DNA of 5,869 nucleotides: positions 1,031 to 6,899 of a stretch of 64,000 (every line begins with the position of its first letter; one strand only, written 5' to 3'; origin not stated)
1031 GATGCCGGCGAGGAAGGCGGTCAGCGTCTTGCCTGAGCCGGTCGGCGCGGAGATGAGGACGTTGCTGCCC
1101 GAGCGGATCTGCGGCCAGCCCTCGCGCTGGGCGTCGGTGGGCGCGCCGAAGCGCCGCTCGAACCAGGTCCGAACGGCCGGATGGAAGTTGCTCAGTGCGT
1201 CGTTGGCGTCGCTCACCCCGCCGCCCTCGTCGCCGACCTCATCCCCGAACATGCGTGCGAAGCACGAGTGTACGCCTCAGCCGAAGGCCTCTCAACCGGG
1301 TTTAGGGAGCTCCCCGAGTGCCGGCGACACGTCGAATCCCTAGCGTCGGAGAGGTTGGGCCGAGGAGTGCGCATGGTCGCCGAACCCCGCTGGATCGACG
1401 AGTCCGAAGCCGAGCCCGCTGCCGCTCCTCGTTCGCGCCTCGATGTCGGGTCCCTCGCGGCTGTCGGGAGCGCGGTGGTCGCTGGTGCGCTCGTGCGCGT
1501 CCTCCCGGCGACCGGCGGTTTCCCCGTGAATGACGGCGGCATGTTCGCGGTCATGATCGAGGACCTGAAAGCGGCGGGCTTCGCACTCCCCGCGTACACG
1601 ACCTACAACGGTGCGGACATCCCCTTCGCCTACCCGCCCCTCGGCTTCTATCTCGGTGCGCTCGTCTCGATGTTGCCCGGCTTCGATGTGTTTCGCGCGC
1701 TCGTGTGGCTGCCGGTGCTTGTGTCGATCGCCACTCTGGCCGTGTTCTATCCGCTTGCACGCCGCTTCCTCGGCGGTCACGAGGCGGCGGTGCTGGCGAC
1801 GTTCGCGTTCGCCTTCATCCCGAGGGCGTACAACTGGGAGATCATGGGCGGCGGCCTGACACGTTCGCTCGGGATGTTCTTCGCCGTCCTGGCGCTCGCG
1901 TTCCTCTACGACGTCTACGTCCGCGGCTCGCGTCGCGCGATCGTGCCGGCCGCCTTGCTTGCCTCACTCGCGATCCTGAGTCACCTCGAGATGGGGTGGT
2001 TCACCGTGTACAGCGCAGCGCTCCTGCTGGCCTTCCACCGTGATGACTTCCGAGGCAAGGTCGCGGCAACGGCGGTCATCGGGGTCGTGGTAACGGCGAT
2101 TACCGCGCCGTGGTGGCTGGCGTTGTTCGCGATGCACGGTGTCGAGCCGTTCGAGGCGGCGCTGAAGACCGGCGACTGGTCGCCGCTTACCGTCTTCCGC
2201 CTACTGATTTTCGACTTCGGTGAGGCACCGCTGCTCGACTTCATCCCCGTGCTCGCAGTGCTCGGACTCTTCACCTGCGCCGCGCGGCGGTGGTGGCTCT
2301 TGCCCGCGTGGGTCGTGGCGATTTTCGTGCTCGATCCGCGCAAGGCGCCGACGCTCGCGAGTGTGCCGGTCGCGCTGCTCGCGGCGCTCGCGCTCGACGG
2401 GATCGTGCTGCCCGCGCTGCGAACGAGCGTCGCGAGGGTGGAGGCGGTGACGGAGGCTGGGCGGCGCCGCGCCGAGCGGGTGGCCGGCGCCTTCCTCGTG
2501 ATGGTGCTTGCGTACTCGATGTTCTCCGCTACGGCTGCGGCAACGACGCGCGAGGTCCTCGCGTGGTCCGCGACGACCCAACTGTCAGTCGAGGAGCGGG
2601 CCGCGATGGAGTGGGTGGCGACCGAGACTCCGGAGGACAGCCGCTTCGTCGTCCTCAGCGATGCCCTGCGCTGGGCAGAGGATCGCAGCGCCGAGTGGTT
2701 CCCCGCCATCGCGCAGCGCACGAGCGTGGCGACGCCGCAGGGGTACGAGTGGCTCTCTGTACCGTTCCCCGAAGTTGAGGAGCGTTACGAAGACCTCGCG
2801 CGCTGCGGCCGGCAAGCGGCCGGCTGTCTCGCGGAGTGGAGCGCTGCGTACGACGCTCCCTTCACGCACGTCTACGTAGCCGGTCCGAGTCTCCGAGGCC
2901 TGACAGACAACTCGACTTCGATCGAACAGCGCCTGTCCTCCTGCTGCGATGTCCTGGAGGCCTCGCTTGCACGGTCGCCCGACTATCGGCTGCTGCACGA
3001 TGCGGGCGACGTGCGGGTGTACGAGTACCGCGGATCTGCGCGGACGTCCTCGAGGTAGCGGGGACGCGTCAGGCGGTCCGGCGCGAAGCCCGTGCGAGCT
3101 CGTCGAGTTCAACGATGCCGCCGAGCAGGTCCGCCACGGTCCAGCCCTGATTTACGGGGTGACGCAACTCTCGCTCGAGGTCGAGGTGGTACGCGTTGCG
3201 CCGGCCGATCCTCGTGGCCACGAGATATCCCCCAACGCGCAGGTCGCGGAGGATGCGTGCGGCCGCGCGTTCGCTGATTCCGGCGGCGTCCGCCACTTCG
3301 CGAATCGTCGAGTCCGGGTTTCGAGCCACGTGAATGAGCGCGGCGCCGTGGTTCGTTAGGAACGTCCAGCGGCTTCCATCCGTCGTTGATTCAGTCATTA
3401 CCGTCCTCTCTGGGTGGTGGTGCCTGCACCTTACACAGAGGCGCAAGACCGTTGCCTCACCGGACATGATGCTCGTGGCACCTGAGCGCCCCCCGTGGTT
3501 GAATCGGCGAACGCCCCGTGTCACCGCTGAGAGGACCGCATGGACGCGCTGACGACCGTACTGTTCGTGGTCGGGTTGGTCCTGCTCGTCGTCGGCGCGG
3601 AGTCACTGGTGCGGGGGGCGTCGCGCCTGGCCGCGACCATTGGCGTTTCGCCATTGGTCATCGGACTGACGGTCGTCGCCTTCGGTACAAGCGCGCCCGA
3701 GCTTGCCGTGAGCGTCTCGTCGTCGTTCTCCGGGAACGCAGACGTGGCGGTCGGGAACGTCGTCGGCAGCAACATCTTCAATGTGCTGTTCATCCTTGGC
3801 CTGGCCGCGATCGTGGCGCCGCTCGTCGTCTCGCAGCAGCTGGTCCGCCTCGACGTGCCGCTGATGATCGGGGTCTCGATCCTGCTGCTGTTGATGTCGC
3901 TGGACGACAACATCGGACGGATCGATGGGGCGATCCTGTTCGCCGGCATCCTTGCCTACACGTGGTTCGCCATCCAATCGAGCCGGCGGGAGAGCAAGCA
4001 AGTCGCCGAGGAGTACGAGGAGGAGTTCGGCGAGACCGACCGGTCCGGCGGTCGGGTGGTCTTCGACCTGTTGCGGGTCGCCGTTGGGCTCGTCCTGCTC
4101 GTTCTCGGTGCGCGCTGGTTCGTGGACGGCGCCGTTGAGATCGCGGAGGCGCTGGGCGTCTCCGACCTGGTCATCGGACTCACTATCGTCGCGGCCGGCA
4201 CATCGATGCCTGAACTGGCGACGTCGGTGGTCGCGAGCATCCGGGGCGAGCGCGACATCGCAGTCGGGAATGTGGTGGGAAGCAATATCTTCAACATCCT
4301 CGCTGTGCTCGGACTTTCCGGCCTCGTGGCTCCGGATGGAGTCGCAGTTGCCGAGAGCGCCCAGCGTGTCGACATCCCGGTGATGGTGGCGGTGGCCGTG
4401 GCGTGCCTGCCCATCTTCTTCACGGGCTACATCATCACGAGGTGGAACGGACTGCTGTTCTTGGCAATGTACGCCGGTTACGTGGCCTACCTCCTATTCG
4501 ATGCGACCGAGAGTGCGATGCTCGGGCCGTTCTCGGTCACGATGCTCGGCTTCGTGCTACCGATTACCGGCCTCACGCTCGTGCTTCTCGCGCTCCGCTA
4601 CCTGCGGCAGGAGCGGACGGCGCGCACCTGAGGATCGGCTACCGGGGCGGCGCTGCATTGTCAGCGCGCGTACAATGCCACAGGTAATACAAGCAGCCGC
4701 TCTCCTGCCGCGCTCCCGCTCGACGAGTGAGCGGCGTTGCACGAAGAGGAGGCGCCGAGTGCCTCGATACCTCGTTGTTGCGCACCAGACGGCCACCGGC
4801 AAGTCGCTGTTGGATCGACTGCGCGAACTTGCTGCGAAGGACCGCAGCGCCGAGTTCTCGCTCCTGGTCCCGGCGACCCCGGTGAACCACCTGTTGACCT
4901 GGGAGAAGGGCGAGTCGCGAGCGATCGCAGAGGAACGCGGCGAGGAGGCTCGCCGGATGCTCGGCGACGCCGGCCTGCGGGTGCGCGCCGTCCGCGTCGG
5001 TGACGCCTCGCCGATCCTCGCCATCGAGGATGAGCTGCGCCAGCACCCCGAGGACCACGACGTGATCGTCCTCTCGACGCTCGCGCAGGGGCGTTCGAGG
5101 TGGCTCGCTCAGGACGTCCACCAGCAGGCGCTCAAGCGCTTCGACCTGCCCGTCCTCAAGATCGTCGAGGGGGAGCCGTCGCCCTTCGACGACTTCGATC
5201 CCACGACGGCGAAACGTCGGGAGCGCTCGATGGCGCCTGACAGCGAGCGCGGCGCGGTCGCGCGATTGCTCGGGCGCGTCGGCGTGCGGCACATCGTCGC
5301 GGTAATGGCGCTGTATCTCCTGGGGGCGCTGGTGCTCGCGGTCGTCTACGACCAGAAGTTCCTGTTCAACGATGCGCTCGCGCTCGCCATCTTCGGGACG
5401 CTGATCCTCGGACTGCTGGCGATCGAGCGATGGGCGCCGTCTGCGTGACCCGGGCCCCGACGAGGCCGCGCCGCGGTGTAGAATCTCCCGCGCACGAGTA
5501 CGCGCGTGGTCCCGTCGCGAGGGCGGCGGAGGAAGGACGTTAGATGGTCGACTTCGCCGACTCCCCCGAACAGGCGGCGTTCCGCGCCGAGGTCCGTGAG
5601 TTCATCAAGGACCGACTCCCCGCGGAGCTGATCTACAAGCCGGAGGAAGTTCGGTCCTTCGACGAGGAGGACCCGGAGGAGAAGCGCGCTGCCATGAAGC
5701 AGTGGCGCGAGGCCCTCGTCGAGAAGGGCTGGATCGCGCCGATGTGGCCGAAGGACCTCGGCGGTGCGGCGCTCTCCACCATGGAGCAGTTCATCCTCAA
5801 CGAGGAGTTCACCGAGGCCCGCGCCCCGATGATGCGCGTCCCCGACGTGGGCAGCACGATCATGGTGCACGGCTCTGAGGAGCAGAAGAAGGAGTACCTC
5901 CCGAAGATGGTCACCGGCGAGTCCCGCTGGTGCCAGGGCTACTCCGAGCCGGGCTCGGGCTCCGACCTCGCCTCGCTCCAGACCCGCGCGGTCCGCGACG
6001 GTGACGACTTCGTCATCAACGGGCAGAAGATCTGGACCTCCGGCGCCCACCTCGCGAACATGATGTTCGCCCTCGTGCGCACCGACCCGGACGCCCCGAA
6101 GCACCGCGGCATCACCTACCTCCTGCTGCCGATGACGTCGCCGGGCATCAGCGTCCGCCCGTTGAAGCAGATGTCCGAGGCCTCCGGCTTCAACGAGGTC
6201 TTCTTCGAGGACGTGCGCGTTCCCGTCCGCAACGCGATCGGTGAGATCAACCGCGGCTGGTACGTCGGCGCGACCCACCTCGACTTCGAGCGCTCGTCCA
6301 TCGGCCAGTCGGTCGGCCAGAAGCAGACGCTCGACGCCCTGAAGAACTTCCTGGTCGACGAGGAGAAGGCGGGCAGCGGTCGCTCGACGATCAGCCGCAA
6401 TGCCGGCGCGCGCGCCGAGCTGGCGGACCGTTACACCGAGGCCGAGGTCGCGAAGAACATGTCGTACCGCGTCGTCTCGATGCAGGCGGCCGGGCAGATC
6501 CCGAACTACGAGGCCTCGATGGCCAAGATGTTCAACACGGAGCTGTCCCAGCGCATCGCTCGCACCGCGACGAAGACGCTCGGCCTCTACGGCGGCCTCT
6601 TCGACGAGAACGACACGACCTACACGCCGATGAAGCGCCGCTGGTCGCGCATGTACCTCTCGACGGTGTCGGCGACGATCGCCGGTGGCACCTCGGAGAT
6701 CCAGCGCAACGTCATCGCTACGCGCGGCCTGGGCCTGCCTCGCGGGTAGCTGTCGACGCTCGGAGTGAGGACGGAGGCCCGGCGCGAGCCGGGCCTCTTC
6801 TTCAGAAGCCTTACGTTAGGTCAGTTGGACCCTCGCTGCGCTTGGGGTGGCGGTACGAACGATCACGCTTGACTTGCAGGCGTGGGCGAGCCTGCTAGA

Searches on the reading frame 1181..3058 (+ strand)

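Call 96: search_protein_families(library=pfam, proteins=[window:1181-3058:+], max_evalue=0.01)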
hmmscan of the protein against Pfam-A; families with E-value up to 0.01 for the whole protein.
window:1181-3058:+ (625 aa): 1 family
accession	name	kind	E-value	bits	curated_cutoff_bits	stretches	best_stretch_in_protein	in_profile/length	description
PF10131.15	PTPS_related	-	3.8e-08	32.7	26.4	1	151-512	4-357/621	6-pyruvoyl-tetrahydropterin synthase related domain; membrane protein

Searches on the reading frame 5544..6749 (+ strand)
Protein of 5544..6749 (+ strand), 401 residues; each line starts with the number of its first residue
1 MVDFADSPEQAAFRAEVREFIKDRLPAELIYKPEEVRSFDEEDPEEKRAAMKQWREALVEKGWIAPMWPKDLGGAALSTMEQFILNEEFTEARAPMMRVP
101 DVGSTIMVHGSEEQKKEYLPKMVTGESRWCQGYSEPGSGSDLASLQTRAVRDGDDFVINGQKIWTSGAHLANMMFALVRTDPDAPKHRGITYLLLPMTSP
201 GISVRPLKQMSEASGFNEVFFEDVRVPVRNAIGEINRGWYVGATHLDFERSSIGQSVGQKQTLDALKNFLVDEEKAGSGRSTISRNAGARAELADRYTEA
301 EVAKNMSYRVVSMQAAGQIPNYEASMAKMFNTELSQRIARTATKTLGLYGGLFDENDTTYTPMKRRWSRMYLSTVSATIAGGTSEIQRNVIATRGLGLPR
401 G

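Call 4: search_protein_families(library=pfam, proteins=[window:5544-6749:+], max_evalue=1)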
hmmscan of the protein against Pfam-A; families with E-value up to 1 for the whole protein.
window:5544-6749:+ (401 aa): 3 families
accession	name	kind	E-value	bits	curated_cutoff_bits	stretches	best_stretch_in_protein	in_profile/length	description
PF00441.29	Acyl-CoA_dh_1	-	2.8e-22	79.9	22.4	1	236-395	1-149/150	Acyl-CoA dehydrogenase, C-terminal domain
PF02770.24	Acyl-CoA_dh_M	-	3.4e-22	78.9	33.3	1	130-224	1-97/97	Acyl-CoA dehydrogenase, middle domain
PF02771.21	Acyl-CoA_dh_N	-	3.4e-19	69.7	22.9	1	7-126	1-113/113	Acyl-CoA dehydrogenase, N-terminal domain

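Call 14: find_related_loci(query=window:5544-6749:+, collection=genome_contigs, flank=10000)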
Query window:5544-6749:+ (401 aa) in genome_contigs; peptide patterns used: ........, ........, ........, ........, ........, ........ (x = any residue, [..] = any of these).
600 stretches matched a pattern (row limit reached: there are more); 587 encode a relative of the query (tblastn E <= 1e-3); the best 80 are kept; 80 distinct loci.
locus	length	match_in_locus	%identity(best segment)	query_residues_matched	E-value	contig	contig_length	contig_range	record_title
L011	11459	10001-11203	81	1-401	0e+0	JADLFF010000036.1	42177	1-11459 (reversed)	MAG: Dehalococcoidia bacterium isolate SJ354 c_000000320959, whole genome shotgun sequence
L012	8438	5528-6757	71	1-401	0e+0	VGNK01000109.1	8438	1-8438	MAG: Chloroflexi bacterium isolate K_Offshore_120m_m2_037 K_Offshore_120m_m2_037_Ga0194131_10015082, whole genome shotgu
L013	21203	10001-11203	70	1-401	0e+0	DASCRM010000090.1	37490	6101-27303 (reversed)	MAG TPA_asm: Dehalococcoidia bacterium isolate Fu_MAG_94 c_000001522020, whole genome shotgun sequence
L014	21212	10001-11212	71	1-401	0e+0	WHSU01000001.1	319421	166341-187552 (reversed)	MAG: Dehalococcoidia bacterium isolate Dino_bin15 k141_521320_length_319421_cov_22.6187, whole genome shotgun sequence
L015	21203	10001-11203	69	2-401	0e+0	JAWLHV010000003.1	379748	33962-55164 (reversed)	MAG: Dehalococcoidia bacterium isolate 30dZY2.bin.80 NODE_51_length_379748_cov_7.632692, whole genome shotgun sequence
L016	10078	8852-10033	70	1-393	0e+0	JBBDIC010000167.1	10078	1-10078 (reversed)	MAG: Dehalococcoidia bacterium isolate LejiaA_71_58 Lejia_A_9311_length_10078_cov_37, whole genome shotgun sequence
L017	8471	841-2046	68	1-401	1e-178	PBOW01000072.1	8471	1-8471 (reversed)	MAG: Chloroflexota bacterium isolate RS381 26907, whole genome shotgun sequence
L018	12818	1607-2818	66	1-401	2e-175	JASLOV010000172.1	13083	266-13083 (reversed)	MAG: Dehalococcoidia bacterium isolate Arabian11_MAG_43 c_000001399357, whole genome shotgun sequence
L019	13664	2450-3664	64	1-401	2e-172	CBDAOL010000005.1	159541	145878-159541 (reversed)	MAG: Dehalococcoidia bacterium isolate 54d9b4f5-af26-4cce-865f-5107084379f7 genome assembly, contig: contig_5, whole gen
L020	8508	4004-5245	66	1-401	6e-169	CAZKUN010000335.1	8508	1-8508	MAG TPA_asm: uncultured Armatimonadia bacterium isolate SRP308112_co1_172 genome assembly, contig: NODE_16119_length_850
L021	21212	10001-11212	64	1-401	4e-167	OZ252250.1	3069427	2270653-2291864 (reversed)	MAG: Dehalococcoidia bacterium isolate 148742b7-5873-4ec1-8832-ba9e4de588a3 genome assembly, chromosome: 1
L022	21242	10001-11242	67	1-401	5e-176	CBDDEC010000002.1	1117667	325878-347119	MAG: Dehalococcoidia bacterium isolate 6f6a38c2-1f49-4886-adb0-6b5e3ccd8930 genome assembly, contig: contig_2, whole gen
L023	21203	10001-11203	63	1-398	6e-166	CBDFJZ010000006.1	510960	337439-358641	MAG: Dehalococcoidia bacterium isolate 57ec2a1a-662d-41b8-8a7e-0ee2adc06e76 genome assembly, contig: contig_6, whole gen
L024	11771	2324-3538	64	1-401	3e-165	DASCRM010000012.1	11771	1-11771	MAG TPA_asm: Dehalococcoidia bacterium isolate Fu_MAG_94 c_000000145597, whole genome shotgun sequence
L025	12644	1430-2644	63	1-401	3e-164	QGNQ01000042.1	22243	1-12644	MAG: Chloroflexi bacterium isolate TK10-74A Ga0133547_10013166, whole genome shotgun sequence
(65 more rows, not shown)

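Call 96: search_protein_families(library=pfam, proteins=[L013:12443-13141:+, L014:11714-12160:-, L014:11289-11747:-], max_evalue=0.01)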
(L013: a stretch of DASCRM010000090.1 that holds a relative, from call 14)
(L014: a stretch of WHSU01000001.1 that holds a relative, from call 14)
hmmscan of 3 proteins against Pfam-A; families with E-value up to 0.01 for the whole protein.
L013:12443-13141:+ (232 aa): 5 families
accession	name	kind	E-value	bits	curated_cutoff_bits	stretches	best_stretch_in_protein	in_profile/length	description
PF08241.18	Methyltransf_11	-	2.8e-07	31.5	21.2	1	36-83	50-95/95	Methyltransferase domain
PF08242.18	Methyltransf_12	-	0.00011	23.3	30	1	30-81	48-98/98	Methyltransferase domain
PF13847.12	Methyltransf_31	-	0.00016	21.8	27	1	42-84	69-110/145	Methyltransferase domain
PF13649.12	Methyltransf_25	-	0.0014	19.8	27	1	21-79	38-97/97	Methyltransferase domain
PF13489.12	Methyltransf_23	-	0.0075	16.4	27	0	45-88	78-121/164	Methyltransferase domain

L014:11714-12160:- (148 aa): 0 families

L014:11289-11747:- (152 aa): 1 family
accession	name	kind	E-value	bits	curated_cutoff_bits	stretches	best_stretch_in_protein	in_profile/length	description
PF11253.13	DUF3052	-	0.002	18.5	22.7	1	71-142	55-124/125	Protein of unknown function (DUF3052)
